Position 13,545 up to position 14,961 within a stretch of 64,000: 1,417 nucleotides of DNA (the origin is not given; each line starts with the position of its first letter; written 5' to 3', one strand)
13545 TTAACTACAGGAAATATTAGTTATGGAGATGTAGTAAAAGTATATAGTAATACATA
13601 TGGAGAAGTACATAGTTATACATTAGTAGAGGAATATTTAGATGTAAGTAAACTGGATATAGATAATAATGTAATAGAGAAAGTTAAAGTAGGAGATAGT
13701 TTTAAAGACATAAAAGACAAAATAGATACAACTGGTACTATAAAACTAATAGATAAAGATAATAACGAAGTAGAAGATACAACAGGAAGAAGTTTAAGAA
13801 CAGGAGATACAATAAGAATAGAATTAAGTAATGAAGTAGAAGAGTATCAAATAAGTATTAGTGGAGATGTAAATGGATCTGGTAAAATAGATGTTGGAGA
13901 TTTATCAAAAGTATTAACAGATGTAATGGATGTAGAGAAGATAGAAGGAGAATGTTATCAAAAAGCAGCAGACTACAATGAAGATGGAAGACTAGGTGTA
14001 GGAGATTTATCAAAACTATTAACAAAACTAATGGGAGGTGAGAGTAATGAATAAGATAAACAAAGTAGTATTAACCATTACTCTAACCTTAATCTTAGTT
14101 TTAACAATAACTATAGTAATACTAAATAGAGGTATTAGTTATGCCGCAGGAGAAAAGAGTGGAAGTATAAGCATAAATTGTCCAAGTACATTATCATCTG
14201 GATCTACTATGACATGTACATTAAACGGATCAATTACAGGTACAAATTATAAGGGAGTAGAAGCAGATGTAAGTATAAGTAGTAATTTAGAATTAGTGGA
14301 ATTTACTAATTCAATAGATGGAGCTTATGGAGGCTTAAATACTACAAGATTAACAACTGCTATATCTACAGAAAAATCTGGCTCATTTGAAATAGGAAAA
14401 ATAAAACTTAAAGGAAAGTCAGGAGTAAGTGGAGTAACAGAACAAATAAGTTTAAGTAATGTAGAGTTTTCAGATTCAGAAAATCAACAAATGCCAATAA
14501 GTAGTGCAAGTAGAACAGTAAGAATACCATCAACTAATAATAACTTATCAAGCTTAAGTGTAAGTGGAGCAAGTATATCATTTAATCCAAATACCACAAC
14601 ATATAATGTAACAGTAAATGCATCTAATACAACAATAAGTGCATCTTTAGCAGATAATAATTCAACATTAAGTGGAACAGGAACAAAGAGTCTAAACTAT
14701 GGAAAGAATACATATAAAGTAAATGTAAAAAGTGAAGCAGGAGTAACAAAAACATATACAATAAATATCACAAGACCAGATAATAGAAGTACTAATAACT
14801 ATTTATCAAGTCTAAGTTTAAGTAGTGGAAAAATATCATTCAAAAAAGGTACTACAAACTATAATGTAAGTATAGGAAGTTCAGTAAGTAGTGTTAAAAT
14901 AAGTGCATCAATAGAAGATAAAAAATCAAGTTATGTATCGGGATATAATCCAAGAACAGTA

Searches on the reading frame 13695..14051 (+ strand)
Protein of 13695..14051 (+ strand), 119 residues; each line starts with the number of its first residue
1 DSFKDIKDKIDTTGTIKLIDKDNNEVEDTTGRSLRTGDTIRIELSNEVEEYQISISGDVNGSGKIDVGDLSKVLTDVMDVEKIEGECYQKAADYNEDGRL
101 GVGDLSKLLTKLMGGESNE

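Call 54: search_protein_families(library=pfam, proteins=[window:13695-14051:+], max_evalue=10)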
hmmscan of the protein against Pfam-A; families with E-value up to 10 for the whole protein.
window:13695-14051:+ (119 aa): 5 families
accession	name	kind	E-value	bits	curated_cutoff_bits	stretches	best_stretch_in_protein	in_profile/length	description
PF00404.24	Dockerin_1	-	2.2e-05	25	22.9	1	57-108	2-52/57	Dockerin type I domain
PF13499.12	EF-hand_7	-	3.1e-05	24.7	30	2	58-76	12-30/67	EF-hand domain pair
PF00036.39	EF-hand_1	-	3.7e-05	23.4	25.4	1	58-75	10-27/29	EF hand domain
PF13202.12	EF-hand_5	-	0.00024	20.9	25.9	2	58-73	9-24/25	EF hand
PF13405.12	EF-hand_6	-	0.00068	19.6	25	2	58-75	10-27/30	EF-hand domain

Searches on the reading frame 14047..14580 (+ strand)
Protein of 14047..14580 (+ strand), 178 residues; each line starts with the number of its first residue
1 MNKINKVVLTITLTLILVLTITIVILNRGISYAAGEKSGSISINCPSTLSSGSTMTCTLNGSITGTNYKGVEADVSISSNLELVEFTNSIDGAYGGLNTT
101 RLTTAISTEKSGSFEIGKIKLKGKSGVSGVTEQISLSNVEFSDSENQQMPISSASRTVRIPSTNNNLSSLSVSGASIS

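Call 57: find_homologous_proteins(query=window:14047-14580:+, max_evalue=0.001)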
Query window:14047-14580:+: 169 candidates shared short words with the query, none scored E <= 0.001.

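Call 58: search_solved_structures(query=window:14128-14556:+, max_evalue=10)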
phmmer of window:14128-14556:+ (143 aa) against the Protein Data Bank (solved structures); distinct sequences matched with E-value up to 10: 0.

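Call 64: predict_structure(protein=window:14128-14556:+)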
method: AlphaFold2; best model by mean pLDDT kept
length: 143 residues; sequences in the alignment: 1
mean_pLDDT: 75.2   pTM: 0.69
mean pLDDT of the five models: 75.2, 62.2, 48.8, 34.8, 31.9
residues with pLDDT >= 90: 14; 70-90: 89; 50-70: 22; < 50: 18
segments of 3 or more residues with pLDDT < 50: 1-4, 64-72, 141-143
pLDDT, mean of each block of 10 residues (from residue 1): 47 87 90 82 79 84 50 58 76 87 87 78 83 71 46
secondary structure, 60 per line:
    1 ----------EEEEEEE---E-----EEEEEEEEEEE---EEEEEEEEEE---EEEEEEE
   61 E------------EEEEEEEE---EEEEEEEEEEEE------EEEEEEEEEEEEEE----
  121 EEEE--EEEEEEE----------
elements in order: E11-17 E27-37 E41-50 E54-61 E74-81 E85-96 E103-116 E121-124 E127-133

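Call 67: fold_search(model_id=the predicted structure, library=pdb)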
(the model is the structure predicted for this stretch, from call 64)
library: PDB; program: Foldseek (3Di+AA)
matches with E <= 10: 1927; with E <= 0.001: 37
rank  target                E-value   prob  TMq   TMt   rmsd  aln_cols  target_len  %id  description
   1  2vo8                  1.8e-06  1.00  0.70  0.74   3.2       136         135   18  Cohesin module from Clostridium perfringens ATCC13124 family 33 glycoside hydrolase. (released 2008-09-02)
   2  2jh2_A                2.0e-06  1.00  0.68  0.73   3.6       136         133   18  X-ray crystal structure of a cohesin-like module from Clostridium perfringens (released 2007-11-06)
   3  2jh2_C                2.8e-06  1.00  0.61  0.66   4.4       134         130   17  X-ray crystal structure of a cohesin-like module from Clostridium perfringens (released 2007-11-06)
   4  5n5p_C                4.1e-06  1.00  0.63  0.65   4.4       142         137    8  Crystal structure of Ruminococcus flavefaciens' type III complex containing the fifth cohesin from scaffoldin B and th (released 2018-02-28)
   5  2w1n                  4.6e-06  1.00  0.69  0.45   3.4       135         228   18  cohesin and fibronectin type-III double module construct from the Clostridium perfringens glycoside hydrolase GH84C (released 2009-02-03)
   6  5n5p_A                7.4e-06  1.00  0.62  0.64   4.2       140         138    9  Crystal structure of Ruminococcus flavefaciens' type III complex containing the fifth cohesin from scaffoldin B and th (released 2018-02-28)
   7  6kgc_A                1.3e-05  1.00  0.70  0.69   3.3       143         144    8  Crystal structure of CaDoc0917(R49D)-CaCohA2 complex at pH 5.4 (released 2020-07-08)
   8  2xdh                  1.4e-05  1.00  0.64  0.66   4.0       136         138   14  Non-cellulosomal cohesin from the hyperthermophilic archaeon Archaeoglobus fulgidus (released 2010-05-26)
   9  4fl4_L                1.8e-05  1.00  0.64  0.33   3.6       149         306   14  Scaffoldin conformation and dynamics revealed by a ternary complex from the Clostridium thermocellum cellulosome (released 2012-06-27)
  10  6kgf_C                3.6e-05  1.00  0.65  0.64   3.4       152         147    8  Crystal structure of CaDoc0917(R16D)-CaCohA2 complex at pH 8.2 (released 2020-07-08)
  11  6kgd_A                4.0e-05  1.00  0.66  0.65   3.5       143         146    8  Crystal structure of CaDoc0917(R49D)-CaCohA2 complex at pH 8.0 (released 2020-07-08)
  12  3ul4_A                4.3e-05  1.00  0.55  0.55   4.8       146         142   10  Crystal structure of Coh-OlpA(Cthe_3080)-Doc918(Cthe_0918) complex: A novel type I Cohesin-Dockerin complex from Clost (released 2012-11-28)
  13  9ifr                  4.7e-05  1.00  0.55  0.62   4.4       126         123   12  CLIPPER domain from the Gram-negative fibrillar adhesin "B9T28_05395 (released 2025-11-26)
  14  8xfg_A                4.7e-05  1.00  0.53  0.13   5.0       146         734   12  Cryo-EM structure of integrin ITGAV, ITGB3 and CYCLO (RGDFK) complex, conformation 1 (released 2024-12-18)
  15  8xen_A                6.5e-05  1.00  0.55  0.11   5.0       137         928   10  Cryo-EM structure of integrin ITGAV/ITGB3 complex, conformation 4 (released 2024-12-18)
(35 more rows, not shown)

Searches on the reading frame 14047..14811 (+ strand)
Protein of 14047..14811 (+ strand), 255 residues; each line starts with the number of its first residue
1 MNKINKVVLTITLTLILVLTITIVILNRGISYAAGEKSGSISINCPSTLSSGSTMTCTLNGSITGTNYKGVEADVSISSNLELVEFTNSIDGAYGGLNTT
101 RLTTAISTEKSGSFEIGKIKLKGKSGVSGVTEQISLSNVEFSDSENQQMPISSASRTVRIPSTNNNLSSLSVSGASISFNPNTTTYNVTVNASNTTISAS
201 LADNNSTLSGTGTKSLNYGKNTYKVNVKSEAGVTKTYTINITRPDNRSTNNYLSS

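Call 54: search_protein_families(library=pfam, proteins=[window:14047-14811:+], max_evalue=10)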
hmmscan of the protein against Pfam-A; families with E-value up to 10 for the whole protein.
window:14047-14811:+ (255 aa): 7 families
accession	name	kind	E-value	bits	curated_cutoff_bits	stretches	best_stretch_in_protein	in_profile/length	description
PF12733.13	Cadherin-like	-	3.8e-08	34.1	24.2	1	167-244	1-89/89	Cadherin-like beta sandwich domain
PF19077.6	Big_13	-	0.00096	20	27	1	181-241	36-98/102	Bacterial Ig-like domain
PF20611.3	DUF6801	-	0.12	12.9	26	1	127-216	59-148/161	Family of unknown function (DUF6801)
PF17996.7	CE2_N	-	0.22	12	27.9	0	52-94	10-52/108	Carbohydrate esterase 2 N-terminal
PF24142.1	Beta-sand_ComC_1st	-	0.23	12.7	27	1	166-218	12-64/79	EGF-like domain-containing protein ComC first beta-sandwich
PF08113.16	CoxIIa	-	4.1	7.7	20.7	1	12-25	7-20/33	Cytochrome c oxidase subunit IIa family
PF09136.16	Glucodextran_B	-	9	6.7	27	0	214-242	52-80/83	Glucodextranase, domain B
